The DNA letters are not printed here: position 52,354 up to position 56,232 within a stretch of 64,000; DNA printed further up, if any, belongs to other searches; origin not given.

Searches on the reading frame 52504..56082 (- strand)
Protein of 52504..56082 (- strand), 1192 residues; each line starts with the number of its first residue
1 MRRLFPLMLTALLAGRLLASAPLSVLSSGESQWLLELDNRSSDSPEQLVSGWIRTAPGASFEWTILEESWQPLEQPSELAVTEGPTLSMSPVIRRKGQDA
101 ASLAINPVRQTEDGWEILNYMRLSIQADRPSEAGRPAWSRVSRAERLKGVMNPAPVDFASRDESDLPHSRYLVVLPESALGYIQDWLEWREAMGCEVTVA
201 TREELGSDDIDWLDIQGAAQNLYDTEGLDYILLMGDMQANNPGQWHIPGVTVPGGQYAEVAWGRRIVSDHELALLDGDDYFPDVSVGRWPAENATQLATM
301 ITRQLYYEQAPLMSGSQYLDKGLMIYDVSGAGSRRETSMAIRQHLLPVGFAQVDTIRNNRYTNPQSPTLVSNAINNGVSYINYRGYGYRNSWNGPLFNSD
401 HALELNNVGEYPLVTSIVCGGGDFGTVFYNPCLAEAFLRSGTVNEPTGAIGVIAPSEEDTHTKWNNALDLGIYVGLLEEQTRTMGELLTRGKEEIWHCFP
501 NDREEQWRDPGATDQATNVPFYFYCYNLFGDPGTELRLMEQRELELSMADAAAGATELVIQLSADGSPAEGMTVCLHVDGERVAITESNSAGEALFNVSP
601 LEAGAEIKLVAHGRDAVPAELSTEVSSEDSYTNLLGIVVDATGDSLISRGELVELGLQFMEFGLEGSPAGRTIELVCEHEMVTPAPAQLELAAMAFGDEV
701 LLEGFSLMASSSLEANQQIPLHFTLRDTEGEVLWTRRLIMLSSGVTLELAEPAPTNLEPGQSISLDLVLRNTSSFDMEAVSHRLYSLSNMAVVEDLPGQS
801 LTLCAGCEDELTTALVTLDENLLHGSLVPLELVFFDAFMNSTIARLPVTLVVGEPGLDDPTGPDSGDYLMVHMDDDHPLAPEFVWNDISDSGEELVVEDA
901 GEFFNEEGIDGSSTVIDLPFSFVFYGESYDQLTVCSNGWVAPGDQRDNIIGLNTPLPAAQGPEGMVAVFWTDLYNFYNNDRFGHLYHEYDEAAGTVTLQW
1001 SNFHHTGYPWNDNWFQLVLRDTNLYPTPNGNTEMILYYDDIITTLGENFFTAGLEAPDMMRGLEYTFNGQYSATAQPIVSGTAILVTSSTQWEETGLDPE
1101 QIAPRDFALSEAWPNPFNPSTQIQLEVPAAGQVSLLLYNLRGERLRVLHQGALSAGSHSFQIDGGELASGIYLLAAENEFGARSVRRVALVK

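Call 42: search_protein_families(library=pfam, proteins=[window:52504-56082:-], max_evalue=0.00001)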
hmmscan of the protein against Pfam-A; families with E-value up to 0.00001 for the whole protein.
window:52504-56082:- (1192 aa): 1 family
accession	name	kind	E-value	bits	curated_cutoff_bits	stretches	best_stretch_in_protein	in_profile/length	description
PF01364.23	Peptidase_C25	-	4.2e-52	178.1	23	1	171-535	1-373/374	Peptidase family C25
